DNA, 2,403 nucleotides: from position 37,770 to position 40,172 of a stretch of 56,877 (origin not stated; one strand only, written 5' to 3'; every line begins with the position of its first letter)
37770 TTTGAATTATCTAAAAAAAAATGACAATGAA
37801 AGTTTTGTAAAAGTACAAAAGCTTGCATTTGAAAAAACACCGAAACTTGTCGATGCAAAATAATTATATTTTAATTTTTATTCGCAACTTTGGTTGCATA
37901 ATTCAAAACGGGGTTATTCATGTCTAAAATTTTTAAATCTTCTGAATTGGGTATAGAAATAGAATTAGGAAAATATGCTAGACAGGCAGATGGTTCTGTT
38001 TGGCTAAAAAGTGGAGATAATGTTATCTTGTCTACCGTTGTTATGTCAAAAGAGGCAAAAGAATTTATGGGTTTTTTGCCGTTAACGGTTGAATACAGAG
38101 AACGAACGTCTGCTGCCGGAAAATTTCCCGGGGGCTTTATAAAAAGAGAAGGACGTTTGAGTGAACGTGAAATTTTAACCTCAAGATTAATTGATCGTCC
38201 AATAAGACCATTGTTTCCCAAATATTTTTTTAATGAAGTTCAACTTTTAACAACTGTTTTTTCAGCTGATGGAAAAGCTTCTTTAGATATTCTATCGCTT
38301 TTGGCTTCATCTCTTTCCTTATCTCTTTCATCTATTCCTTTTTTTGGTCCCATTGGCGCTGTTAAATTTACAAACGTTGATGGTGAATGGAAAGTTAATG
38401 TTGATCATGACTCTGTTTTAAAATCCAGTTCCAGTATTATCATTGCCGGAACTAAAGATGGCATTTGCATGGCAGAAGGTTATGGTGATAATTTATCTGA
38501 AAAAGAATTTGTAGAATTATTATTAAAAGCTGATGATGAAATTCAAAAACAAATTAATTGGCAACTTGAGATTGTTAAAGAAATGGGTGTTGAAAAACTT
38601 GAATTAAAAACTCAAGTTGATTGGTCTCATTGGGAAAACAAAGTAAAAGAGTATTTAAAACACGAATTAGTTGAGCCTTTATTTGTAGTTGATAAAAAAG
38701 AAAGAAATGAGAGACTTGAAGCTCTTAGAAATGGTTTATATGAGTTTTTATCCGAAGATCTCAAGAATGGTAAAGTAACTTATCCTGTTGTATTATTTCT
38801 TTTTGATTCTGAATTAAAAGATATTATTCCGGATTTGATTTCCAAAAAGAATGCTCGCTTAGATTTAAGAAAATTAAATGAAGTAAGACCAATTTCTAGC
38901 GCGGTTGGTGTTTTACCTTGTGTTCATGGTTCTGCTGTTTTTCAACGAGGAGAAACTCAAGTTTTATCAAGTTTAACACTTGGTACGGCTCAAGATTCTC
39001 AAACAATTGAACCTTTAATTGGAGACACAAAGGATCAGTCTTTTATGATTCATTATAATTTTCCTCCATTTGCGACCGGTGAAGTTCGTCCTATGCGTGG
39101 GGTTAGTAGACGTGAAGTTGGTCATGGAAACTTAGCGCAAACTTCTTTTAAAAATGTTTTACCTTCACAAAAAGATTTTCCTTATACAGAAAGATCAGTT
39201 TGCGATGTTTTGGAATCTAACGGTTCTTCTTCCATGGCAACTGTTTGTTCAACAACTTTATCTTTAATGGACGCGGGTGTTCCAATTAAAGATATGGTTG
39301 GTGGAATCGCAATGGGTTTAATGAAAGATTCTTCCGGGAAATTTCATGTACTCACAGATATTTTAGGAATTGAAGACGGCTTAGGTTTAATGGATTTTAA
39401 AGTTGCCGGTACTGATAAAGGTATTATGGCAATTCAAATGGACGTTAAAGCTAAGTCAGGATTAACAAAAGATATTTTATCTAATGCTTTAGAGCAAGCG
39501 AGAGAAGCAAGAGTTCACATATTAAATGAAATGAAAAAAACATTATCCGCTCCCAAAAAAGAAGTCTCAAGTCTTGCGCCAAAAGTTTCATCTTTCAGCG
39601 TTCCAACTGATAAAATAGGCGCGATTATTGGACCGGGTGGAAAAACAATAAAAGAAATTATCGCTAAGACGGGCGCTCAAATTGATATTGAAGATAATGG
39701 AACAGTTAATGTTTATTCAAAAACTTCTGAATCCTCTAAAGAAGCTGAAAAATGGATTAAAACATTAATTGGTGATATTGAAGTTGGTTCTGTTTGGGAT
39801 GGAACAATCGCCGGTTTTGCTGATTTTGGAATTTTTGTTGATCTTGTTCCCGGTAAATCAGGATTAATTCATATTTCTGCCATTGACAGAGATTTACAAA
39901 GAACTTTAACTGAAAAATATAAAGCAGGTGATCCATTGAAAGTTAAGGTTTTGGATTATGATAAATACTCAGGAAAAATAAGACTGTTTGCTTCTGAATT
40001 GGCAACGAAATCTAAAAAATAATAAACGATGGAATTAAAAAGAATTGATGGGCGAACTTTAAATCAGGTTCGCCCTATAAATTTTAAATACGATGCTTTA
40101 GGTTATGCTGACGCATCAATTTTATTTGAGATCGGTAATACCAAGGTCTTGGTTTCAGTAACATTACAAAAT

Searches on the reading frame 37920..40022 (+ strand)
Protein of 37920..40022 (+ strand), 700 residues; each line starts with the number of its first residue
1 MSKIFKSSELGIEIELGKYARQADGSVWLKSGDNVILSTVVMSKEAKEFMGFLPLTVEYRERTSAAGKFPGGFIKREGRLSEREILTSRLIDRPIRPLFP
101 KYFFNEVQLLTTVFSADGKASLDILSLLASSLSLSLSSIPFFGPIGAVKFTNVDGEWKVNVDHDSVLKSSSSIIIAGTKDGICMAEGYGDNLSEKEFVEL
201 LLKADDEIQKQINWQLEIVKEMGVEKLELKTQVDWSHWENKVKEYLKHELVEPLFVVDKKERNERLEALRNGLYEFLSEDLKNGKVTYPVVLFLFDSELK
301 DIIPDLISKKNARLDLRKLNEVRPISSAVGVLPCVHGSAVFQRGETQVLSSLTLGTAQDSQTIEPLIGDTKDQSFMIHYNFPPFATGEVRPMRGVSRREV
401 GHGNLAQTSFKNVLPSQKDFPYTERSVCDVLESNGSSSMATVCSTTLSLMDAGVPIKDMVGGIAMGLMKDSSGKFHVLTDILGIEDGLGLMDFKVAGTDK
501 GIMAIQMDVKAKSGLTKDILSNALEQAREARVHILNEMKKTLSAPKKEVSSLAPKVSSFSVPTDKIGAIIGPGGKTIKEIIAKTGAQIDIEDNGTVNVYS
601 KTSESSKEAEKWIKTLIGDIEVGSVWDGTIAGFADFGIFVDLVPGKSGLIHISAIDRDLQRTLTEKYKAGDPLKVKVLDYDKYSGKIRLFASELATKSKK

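Call 74: search_protein_families(library=pfam, proteins=[window:37920-40022:+], max_evalue=0.00001)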
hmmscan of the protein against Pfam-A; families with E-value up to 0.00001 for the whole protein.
window:37920-40022:+ (700 aa): 5 families
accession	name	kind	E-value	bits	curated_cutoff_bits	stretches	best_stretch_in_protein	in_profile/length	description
PF01138.27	RNase_PH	-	6e-52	175.9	25.5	2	12-140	5-130/130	3' exoribonuclease family, domain 1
PF00013.35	KH_1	-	1e-13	51.2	21.5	1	558-613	3-64/66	KH domain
PF00575.29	S1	-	1.8e-13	51.1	22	1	620-689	2-71/74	S1 RNA binding domain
PF03725.20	RNase_PH_C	-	1.6e-08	34.8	20.8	0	458-530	1-67/67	3' exoribonuclease family, domain 2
PF22675.2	KH-I_KHDC4-BBP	-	9.8e-06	25.8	30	0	566-608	8-50/76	KHDC4/BBP-like, KH-domain type I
